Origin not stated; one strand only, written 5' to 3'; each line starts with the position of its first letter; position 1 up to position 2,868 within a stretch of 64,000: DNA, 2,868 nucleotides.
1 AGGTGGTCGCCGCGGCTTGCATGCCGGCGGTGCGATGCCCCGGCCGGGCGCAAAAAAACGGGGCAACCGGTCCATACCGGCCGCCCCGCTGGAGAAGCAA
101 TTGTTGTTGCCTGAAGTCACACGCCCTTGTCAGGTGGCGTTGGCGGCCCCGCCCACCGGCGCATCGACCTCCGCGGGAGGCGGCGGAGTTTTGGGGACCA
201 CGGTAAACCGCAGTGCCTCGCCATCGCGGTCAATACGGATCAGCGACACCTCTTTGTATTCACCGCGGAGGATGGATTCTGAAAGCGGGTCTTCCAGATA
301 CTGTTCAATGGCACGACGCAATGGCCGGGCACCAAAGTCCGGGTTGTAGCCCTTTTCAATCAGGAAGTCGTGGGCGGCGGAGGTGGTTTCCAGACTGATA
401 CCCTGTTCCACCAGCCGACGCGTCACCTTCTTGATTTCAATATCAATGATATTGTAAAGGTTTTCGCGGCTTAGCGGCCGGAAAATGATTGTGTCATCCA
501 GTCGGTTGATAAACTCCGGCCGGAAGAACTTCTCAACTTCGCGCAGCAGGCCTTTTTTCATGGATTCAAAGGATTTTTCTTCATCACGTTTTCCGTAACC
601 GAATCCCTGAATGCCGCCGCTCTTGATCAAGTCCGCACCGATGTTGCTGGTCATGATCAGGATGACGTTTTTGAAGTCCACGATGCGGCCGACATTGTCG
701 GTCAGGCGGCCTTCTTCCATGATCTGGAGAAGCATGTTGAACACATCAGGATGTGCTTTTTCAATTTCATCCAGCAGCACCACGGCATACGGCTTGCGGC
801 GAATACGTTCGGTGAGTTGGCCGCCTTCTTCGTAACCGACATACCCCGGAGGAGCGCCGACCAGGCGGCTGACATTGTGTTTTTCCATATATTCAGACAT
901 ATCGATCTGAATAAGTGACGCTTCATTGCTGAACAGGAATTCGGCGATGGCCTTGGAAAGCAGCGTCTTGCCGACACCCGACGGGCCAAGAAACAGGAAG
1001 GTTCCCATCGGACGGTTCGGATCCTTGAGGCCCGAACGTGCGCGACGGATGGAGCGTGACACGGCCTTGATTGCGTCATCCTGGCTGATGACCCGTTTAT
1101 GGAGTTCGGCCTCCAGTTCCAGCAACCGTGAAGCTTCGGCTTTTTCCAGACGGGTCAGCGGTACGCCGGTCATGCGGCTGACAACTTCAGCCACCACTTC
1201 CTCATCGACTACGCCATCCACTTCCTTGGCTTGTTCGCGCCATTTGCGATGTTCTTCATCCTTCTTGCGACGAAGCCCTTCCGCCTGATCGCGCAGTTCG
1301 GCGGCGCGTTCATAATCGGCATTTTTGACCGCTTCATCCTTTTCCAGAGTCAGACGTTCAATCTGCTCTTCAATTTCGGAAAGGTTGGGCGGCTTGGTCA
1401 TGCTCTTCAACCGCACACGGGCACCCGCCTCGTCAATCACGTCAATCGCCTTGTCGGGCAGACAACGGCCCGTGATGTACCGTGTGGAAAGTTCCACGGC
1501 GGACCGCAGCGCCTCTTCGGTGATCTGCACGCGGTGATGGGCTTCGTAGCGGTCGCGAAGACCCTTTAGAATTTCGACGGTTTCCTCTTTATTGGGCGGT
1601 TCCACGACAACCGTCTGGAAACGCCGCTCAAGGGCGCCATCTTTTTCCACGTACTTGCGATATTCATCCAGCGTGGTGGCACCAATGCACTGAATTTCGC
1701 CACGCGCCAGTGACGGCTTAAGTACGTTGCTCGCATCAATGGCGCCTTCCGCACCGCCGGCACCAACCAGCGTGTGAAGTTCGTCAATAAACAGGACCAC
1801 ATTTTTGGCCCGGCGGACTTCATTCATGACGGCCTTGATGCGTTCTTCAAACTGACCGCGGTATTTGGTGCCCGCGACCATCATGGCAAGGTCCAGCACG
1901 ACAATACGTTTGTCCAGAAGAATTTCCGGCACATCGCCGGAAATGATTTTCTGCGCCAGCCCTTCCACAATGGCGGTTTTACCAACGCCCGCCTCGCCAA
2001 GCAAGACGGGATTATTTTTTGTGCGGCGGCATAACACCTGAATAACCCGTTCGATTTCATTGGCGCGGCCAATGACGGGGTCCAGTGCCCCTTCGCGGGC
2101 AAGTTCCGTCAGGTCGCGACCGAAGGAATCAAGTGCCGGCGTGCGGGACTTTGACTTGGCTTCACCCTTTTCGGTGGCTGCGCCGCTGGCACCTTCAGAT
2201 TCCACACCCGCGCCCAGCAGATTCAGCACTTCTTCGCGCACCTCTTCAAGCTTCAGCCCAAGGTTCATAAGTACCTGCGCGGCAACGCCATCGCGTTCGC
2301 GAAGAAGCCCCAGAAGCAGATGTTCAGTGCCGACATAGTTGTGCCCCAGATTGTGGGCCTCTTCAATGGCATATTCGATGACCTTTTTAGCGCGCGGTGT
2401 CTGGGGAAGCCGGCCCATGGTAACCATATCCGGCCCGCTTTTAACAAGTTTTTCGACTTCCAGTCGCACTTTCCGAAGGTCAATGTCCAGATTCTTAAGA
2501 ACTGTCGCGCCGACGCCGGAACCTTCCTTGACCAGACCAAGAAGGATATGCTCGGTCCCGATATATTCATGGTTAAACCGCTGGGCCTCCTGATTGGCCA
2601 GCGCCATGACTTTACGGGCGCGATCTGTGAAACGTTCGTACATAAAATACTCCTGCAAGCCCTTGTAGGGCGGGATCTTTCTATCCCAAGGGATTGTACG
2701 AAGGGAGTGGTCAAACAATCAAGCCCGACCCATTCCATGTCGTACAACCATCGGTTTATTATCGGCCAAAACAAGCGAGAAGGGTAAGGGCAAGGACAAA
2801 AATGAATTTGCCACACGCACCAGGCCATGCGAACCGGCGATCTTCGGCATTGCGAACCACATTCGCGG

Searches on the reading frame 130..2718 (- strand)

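Call 41: search_protein_families(library=pfam, proteins=[window:130-2718:-], max_evalue=0.001)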
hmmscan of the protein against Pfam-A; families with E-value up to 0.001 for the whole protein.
window:130-2718:- (862 aa): 24 families
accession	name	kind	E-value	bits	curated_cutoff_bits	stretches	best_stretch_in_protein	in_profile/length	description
PF07724.20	AAA_2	-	5.1e-68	228.7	27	1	569-742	1-165/166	AAA domain (Cdc48 subfamily)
PF17871.7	AAA_lid_9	-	1.9e-36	124.6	22.8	1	377-478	2-103/104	AAA lid domain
PF02861.25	Clp_N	-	4.9e-34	116.7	20.7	2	117-169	1-53/53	Clp amino terminal domain, pathogenicity island component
PF10431.15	ClpB_D2-small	-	4.1e-26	91.3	21.9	1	749-828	1-80/81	C-terminal, D2-small domain, of ClpB protein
PF00004.35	AAA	-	1.1e-24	87.8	21.2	2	238-350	2-110/131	ATPase family associated with various cellular activities (AAA)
PF07728.20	AAA_5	-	6.9e-19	68.7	22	1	574-693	2-123/139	AAA domain (dynein-related subfamily)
PF13401.12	AAA_22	-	7.8e-12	46.1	27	1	575-668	9-109/130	AAA domain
PF00158.32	Sigma54_activat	-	1e-11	45.3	20.2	1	569-680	20-129/168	Sigma-54 interaction domain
PF13191.12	AAA_16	-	9.8e-11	42.9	32.6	1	215-315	2-142/167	AAA ATPase domain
PF02151.25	UVR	-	1.5e-07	31.4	21.5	1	450-484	1-35/36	UvrB/uvrC motif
PF20720.3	nSTAND3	-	1.8e-06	28.2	27.2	0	574-614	20-60/155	Novel STAND NTPase 3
PF01637.24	ATPase_2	-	4.1e-06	27.2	33.2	0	288-389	92-197/225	ATPase domain predominantly from Archaea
PF12775.13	AAA_7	-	4.2e-06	26.9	25.8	0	573-619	35-81/181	P-loop containing dynein motor region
PF13173.12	AAA_14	-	5.3e-06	26.9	27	0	575-670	6-88/129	AAA domain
PF05621.17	TniB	-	2.5e-05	24.3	22.4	0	259-373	73-185/189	Bacterial TniB protein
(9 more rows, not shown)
